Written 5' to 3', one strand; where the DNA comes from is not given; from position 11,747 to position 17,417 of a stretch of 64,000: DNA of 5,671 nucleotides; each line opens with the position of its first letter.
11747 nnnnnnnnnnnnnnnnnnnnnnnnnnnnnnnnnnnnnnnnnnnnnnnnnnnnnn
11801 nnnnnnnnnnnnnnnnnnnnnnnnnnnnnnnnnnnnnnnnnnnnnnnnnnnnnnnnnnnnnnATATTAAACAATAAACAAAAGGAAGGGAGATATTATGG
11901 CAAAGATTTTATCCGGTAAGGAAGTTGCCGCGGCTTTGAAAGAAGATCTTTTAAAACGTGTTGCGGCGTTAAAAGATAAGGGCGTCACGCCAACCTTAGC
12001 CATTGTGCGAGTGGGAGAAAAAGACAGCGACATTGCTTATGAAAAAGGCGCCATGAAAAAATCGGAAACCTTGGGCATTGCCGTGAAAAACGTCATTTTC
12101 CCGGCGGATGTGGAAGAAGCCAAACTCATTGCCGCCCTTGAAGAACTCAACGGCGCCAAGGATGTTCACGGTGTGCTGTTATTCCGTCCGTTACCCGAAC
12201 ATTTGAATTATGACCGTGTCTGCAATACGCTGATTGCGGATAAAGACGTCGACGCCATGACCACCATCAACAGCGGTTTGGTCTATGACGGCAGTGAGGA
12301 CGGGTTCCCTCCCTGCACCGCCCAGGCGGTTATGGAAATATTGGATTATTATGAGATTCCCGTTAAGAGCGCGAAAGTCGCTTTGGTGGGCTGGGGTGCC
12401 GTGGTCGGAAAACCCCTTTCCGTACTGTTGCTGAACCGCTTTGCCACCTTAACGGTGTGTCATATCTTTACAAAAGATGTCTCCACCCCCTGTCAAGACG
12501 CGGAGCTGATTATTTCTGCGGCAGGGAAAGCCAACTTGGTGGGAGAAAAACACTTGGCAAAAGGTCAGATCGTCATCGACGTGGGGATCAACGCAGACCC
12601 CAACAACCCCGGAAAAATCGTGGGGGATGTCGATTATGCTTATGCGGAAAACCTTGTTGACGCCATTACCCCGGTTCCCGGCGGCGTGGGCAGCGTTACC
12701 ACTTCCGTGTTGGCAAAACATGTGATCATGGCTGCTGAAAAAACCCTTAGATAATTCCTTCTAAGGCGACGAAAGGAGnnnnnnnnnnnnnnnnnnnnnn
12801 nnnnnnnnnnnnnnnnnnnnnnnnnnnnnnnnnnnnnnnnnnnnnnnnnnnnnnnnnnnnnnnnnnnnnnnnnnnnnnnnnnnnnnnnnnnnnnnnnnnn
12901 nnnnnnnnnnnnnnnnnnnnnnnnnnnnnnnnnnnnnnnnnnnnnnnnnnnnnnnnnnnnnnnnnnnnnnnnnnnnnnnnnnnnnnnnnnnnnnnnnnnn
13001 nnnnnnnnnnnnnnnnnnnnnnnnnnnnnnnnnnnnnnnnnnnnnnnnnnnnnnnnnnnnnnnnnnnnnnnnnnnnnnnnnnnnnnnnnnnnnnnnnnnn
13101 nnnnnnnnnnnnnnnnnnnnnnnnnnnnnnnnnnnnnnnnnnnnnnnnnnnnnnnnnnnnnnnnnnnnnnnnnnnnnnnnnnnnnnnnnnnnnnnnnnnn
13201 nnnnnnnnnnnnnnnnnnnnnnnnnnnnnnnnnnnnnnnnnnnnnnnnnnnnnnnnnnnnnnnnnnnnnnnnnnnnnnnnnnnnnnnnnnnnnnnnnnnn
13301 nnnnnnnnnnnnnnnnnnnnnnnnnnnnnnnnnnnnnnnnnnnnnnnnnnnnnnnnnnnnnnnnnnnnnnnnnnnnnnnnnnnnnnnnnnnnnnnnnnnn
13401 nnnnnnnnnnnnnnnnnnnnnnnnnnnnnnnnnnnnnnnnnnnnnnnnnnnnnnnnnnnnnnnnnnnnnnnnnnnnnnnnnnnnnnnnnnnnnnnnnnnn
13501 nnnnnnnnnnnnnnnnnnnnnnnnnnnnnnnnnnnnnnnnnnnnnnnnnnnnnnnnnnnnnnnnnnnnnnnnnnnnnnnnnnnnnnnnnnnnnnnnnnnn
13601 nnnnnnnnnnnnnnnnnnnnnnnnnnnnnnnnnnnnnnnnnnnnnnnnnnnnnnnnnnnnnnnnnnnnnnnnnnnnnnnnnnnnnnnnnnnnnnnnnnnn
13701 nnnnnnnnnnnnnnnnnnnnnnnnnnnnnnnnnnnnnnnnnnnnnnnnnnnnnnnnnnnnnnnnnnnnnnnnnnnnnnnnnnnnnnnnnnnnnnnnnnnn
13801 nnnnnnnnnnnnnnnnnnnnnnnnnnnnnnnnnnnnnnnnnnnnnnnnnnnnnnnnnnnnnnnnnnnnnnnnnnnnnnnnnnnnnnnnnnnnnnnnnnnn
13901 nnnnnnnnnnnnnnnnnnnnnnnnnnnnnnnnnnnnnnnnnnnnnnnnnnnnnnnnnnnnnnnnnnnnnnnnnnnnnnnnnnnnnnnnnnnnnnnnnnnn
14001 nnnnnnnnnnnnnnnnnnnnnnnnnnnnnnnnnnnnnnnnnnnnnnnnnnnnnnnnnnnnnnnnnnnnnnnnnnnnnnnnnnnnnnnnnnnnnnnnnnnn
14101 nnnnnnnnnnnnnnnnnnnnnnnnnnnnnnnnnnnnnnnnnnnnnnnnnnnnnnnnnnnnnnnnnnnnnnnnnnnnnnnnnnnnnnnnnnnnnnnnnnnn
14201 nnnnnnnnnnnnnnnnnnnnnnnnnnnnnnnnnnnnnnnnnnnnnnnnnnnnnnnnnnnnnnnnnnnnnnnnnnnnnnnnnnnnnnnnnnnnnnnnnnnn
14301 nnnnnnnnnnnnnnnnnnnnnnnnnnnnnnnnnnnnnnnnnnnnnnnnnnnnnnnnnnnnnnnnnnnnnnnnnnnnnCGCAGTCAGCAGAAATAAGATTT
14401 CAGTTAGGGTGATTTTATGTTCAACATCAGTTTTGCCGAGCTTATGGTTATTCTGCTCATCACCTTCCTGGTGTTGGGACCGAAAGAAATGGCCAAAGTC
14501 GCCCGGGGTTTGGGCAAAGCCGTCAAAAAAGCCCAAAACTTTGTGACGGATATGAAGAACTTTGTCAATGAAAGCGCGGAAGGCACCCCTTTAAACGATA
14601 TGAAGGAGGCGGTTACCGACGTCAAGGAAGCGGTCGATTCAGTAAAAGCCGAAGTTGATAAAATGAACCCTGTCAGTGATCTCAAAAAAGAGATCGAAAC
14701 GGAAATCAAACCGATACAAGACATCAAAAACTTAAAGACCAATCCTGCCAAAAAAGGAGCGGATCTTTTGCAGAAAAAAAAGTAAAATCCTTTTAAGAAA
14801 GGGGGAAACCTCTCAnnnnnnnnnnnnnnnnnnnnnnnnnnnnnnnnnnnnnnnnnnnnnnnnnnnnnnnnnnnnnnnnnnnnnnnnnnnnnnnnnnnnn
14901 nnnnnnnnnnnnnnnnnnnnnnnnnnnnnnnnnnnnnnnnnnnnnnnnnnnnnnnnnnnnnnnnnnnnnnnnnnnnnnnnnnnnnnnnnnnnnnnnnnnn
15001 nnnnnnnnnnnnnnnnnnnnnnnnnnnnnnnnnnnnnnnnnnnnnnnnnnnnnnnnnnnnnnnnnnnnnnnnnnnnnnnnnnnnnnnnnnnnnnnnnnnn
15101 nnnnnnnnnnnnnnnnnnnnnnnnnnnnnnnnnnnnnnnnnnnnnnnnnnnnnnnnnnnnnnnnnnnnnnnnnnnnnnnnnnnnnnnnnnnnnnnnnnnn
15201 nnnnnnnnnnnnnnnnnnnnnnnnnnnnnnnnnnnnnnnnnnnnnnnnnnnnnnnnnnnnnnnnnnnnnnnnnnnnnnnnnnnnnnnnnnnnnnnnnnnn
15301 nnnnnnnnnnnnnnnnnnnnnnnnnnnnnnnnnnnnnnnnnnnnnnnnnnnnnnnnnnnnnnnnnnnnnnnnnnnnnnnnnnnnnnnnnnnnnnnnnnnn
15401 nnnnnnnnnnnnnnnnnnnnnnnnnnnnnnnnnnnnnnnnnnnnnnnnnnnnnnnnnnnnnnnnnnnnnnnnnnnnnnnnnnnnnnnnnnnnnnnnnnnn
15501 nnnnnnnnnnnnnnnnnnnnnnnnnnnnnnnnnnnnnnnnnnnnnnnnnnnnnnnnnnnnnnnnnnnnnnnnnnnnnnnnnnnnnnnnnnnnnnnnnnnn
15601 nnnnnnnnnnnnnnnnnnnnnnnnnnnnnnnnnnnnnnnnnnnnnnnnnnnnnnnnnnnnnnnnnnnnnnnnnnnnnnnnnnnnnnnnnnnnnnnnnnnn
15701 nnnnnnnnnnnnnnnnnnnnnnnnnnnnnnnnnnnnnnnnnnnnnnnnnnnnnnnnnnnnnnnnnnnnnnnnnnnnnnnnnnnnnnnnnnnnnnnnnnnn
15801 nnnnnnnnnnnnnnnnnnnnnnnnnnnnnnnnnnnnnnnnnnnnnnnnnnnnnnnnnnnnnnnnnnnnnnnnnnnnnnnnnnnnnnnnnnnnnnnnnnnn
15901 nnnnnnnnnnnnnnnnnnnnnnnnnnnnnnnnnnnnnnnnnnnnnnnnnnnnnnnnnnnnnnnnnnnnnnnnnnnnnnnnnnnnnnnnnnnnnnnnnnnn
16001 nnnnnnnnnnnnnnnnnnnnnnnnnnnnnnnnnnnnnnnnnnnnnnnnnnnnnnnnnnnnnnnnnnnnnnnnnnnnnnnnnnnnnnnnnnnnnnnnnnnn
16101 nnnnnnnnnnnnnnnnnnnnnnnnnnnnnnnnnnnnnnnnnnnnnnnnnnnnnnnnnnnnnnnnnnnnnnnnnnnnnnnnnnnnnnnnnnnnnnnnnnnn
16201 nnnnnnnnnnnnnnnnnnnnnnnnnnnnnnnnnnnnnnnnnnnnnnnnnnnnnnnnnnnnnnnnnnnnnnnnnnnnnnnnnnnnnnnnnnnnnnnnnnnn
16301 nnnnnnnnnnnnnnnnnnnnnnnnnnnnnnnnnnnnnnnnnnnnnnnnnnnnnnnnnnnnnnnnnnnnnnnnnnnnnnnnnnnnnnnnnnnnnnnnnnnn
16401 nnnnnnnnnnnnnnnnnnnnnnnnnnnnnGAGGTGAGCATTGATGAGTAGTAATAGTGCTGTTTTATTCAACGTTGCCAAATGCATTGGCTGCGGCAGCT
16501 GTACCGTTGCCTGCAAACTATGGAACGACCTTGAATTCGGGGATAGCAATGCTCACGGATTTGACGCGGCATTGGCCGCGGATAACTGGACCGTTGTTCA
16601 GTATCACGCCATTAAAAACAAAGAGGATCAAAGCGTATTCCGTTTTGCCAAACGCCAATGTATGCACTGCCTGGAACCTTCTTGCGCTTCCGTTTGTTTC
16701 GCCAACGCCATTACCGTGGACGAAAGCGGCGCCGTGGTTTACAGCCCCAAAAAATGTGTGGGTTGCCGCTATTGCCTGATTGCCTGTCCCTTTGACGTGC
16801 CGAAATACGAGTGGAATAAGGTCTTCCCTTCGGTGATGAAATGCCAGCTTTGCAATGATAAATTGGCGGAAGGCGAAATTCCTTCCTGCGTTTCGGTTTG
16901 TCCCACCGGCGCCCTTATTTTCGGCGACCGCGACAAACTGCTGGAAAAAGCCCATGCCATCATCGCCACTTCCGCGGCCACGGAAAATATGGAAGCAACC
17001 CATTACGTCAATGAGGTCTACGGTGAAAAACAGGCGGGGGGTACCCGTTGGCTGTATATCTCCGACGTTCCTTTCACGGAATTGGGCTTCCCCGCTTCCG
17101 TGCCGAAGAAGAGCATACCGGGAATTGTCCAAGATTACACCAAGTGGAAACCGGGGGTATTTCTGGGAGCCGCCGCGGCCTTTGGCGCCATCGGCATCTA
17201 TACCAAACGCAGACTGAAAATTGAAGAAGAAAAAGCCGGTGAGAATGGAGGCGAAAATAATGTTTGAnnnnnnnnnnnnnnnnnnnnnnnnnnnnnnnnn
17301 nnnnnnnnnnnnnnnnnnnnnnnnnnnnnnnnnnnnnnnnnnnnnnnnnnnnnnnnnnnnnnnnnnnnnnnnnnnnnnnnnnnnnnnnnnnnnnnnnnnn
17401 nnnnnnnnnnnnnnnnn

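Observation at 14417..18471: Tat-exported, lipid-anchored [FeFe]-hydrogenase mounted on a molybdoenzyme-type (FdnH/PsrB + NrfD/PsrC) membrane scaffold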

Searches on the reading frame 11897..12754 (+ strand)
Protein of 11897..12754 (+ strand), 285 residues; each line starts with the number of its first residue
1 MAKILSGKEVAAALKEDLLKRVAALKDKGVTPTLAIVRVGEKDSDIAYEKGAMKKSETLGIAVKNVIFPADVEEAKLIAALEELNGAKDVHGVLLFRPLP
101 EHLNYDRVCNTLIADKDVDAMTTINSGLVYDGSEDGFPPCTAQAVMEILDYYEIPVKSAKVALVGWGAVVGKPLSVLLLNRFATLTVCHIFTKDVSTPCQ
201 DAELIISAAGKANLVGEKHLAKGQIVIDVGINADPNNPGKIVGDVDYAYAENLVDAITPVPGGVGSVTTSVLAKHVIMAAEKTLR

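Call 4: search_protein_families(library=pfam, proteins=[window:11897-12754:+], max_evalue=0.01)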
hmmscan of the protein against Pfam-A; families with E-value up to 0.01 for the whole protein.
window:11897-12754:+ (285 aa): 2 families
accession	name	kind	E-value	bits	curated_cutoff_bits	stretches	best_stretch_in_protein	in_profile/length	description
PF02882.25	THF_DHG_CYH_C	-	2.1e-47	160.8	27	1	123-282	2-158/160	Tetrahydrofolate dehydrogenase/cyclohydrolase, NAD(P)-binding domain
PF00763.28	THF_DHG_CYH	-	1.4e-29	103.1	32.8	1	5-119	1-115/115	Tetrahydrofolate dehydrogenase/cyclohydrolase, catalytic domain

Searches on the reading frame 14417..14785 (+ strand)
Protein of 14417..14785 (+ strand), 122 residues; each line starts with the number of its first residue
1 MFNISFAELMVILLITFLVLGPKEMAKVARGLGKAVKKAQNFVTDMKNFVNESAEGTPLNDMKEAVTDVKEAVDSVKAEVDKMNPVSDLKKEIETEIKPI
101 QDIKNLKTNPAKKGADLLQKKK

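Call 4: search_protein_families(library=pfam, proteins=[window:14417-14785:+], max_evalue=0.01)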
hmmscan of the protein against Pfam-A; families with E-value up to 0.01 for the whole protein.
window:14417-14785:+ (122 aa): 1 family
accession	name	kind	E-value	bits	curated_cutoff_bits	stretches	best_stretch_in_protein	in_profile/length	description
PF02416.21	TatA_B_E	-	1.1e-08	34.6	21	1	4-43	1-40/53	mttA/Hcf106 family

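Call 6: search_protein_families(library=ncbifam, proteins=[window:14417-14785:+], max_evalue=0.001)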
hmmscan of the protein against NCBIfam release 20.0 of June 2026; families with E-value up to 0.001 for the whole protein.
window:14417-14785:+ (122 aa): 14 families
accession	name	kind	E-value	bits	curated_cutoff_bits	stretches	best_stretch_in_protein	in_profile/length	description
TIGR01410.1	tatB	equivalog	4e-13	49.7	56.5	1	2-72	1-68/80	Sec-independent protein translocase protein TatB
NF011429.0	PRK14857.1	equivalog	5.1e-09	36.4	77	1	1-71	3-73/91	TatA/E family twin arginine-targeting protein translocase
TIGR01411.1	tatAE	subfamily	2.2e-08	33.6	53.9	1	4-41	2-39/47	twin-arginine translocase TatA/TatE family subunit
NF002377.0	PRK01371.1-4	equivalog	2.5e-08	34.3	96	1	1-73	1-72/119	sec-independent translocase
NF047941.1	TatB_Rickett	equivalog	2.7e-06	27.5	75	1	1-64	1-60/84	Sec-independent protein translocase subunit TatB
NF011430.0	PRK14861.1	subfamily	6.8e-06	25.5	62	1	1-48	2-49/61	twin arginine translocase protein A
NF003400.0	PRK04654.1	equivalog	9.3e-06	25.6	211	1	1-74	1-75/214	sec-independent translocase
NF002813.0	PRK02958.1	equivalog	4.3e-05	23.6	83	1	1-47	1-47/73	Sec-independent protein translocase subunit TatA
NF001212.0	PRK00182.1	equivalog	4.4e-05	23.8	195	0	3-52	4-53/165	Sec-independent protein translocase subunit TatB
NF002376.0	PRK01371.1-3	equivalog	6.3e-05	23.3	181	1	2-61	2-61/179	Sec-independent protein translocase protein TatB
NF002402.0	PRK01470.1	equivalog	0.00023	20.7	71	1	4-39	3-38/53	twin arginine translocase protein A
NF002374.0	PRK01371.1-1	equivalog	0.00027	21.4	162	1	3-94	4-98/152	sec-independent translocase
NF001854.0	PRK00575.1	equivalog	0.00035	21.2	72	1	3-80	3-76/94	Sec-independent protein translocase subunit TatA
NF003393.0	PRK04561.1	equivalog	0.00098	19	104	0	4-41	4-41/75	twin arginine translocase protein A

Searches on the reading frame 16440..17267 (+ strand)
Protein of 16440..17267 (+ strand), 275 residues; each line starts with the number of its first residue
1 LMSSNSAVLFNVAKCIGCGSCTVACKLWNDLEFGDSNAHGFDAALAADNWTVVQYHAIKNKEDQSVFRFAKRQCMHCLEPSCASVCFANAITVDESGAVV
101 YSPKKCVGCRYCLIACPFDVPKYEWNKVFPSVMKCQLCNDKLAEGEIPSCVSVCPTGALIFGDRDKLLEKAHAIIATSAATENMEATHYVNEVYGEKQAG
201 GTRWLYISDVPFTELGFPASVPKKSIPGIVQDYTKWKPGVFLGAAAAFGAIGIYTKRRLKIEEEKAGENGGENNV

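Call 4: search_protein_families(library=pfam, proteins=[window:16440-17267:+], max_evalue=0.01)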
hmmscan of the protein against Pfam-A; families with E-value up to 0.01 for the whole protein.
window:16440-17267:+ (275 aa): 11 families
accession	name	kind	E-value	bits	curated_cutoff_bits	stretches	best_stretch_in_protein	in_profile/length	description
PF13247.11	Fer4_11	-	2e-23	82.9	26.2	1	68-164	4-100/100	4Fe-4S dicluster domain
PF12838.12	Fer4_7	-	1.7e-16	60.8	27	2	14-90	1-52/52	4Fe-4S dicluster domain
PF13237.11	Fer4_10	-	1.1e-11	44.9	25.5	2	9-86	3-52/53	4Fe-4S dicluster domain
PF13187.11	Fer4_9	-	1.7e-10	41.2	27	2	105-158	1-51/52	4Fe-4S dicluster domain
PF12837.12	Fer4_6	-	2.1e-09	37.3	25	2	99-120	2-23/24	4Fe-4S binding domain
PF12797.12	Fer4_2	-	3.5e-09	36.5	24.5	2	7-26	2-21/22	4Fe-4S binding domain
PF00037.32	Fer4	-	4.1e-09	36.3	21.1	2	99-121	1-23/24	4Fe-4S binding domain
PF14697.11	Fer4_21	-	3.4e-07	30.7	35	1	71-118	5-53/59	4Fe-4S dicluster domain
PF25160.1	LdpA_Fe-S-bd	-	4.5e-06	26.8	27.6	1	76-119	4-41/49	LdpA Fe-S cluster-binding domain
PF12798.12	Fer4_3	-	0.001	20.2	27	0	106-119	1-14/15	4Fe-4S binding domain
PF13183.11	Fer4_8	-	0.0021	19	27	0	12-88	2-66/68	4Fe-4S dicluster domain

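Call 6: search_protein_families(library=ncbifam, proteins=[window:16440-17267:+], max_evalue=0.001)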
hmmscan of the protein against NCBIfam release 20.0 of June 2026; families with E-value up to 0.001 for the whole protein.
window:16440-17267:+ (275 aa): 36 families (the best 25 are shown)
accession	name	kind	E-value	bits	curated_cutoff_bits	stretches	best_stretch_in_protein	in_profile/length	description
NF045715.1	sulf_resp_HmcB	equivalog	5.1e-70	236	420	1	5-230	36-257/307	sulfate respiration complex iron-sulfur protein HmcB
NF008134.0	PRK10882.1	equivalog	5.5e-66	222.9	263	1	6-268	39-325/329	hydrogenase 2 operon protein HybA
TIGR01582.1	FDH-beta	equivalog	5.1e-42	143.9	334.7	1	6-209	22-222/283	formate dehydrogenase subunit beta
TIGR02951.1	DMSO_dmsB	equivalog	3e-29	102.1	214.1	1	10-170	6-159/161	DMSO/selenate family reductase complex B subunit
NF011569.0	PRK14993.1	equivalog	9.9e-26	90.7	416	1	6-165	44-189/244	tetrathionate reductase subunit TtrB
NF041782.1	mnquin_red_QrcC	equivalog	1.4e-25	90.3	400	1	9-138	4-134/239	menaquinone reductase iron-sulfur cluster-binding subunit QrcC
TIGR03149.1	cyt_nit_nrfC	equivalog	8.8e-24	84.1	377.6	1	7-166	40-186/225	cytochrome c nitrite reductase Fe-S protein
NF045797.1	DsrO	equivalog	1.9e-22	79.8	200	1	56-177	86-215/235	sulfate reduction electron transfer complex DsrMKJOP subunit DsrO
NF038355.1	FDH3_beta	equivalog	1e-20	74.5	240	1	9-169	6-169/180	formate dehydrogenase FDH3 subunit beta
NF041715.1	arsenate_red_ArrB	equivalog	2.1e-19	70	450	2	9-124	6-107/233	arsenate respiratory reductase iron-sulfur subunit ArrB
NF009408.0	PRK12769.1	equivalog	3.6e-18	65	1003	1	5-186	2-169/659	formate-dependent uric acid utilization protein AegA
TIGR03478.1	DMSO_red_II_bet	subfamily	2.8e-17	62.6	480.7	1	63-173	120-229/321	DMSO reductase family type II enzyme, iron-sulfur subunit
NF007658.0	PRK10330.1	equivalog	1.8e-15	56.9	260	1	7-171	4-163/181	electron transport protein HydN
NF045766.1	PhenlGlyoxDHPadI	equivalog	8.9e-15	54.4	700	1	3-169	2-143/443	NADH-dependent phenylglyoxylate dehydrogenase subunit beta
NF009451.0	PRK12809.1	equivalog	1e-14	53.8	1154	1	8-169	5-144/639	formate-dependent uric acid utilization protein YgfT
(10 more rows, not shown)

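Call 37: search_solved_structures(query=window:16440-17267:+, max_evalue=0.001)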
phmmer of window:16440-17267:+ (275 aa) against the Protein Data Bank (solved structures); distinct sequences matched with E-value up to 0.001: 32.
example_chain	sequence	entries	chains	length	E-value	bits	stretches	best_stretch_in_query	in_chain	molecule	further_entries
1kqf_B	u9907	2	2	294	1.6e-37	132.3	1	6-246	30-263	FORMATE DEHYDROGENASE, NITRATE-INDUCIBLE, IRON-SULFUR SUBUNIT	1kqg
30gj_B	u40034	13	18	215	2.7e-24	88.9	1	10-176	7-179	Formate dehydrogenase, beta subunit, putative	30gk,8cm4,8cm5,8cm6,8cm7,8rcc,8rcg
8rc8_B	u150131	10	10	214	3e-24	88.7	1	11-176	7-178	Formate dehydrogenase, beta subunit, putative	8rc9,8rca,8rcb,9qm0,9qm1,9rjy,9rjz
6sdr_B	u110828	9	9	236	3.5e-24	88.5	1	10-176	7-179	Formate dehydrogenase, beta subunit, putative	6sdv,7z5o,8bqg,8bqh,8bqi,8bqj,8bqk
2vpw_B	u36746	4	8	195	3.9e-21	78.5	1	7-165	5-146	NRFC PROTEIN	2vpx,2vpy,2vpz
1h0h_B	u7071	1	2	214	4.3e-20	75.1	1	11-177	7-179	FORMATE DEHYDROGENASE SUBUNIT BETA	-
9mqx_E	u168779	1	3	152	2.4e-16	62.8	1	9-167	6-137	Fe-S-cluster-containing hydrogenase subunit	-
6cz7_B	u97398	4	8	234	1.8e-15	60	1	9-157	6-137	4Fe-4S ferredoxin, iron-sulfur binding domain protein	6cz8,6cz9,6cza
2ivf_B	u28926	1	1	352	2.9e-15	59.3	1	65-176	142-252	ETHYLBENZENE DEHYDROGENASE BETA-SUBUNIT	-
7qv7_B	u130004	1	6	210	3.5e-15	59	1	5-160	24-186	Hydrogen dependent carbon dioxide reductase subunit HycB4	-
1q16_B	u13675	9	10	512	6.8e-15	58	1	41-184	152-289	Respiratory nitrate reductase 1 beta chain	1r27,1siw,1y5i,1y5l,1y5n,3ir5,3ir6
4ydd_B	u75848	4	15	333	2.5e-14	56.2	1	64-171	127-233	DMSO reductase family type II enzyme, iron-sulfur subunit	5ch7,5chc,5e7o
1y4z_B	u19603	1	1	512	3.7e-14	55.6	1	41-184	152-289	Respiratory nitrate reductase 1 beta chain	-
3egw_B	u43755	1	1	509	4.8e-14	55.3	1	41-184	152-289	Respiratory nitrate reductase 1 beta chain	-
9vap_B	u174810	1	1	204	1.3e-13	53.8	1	9-166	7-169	4Fe-4S dicluster domain-containing protein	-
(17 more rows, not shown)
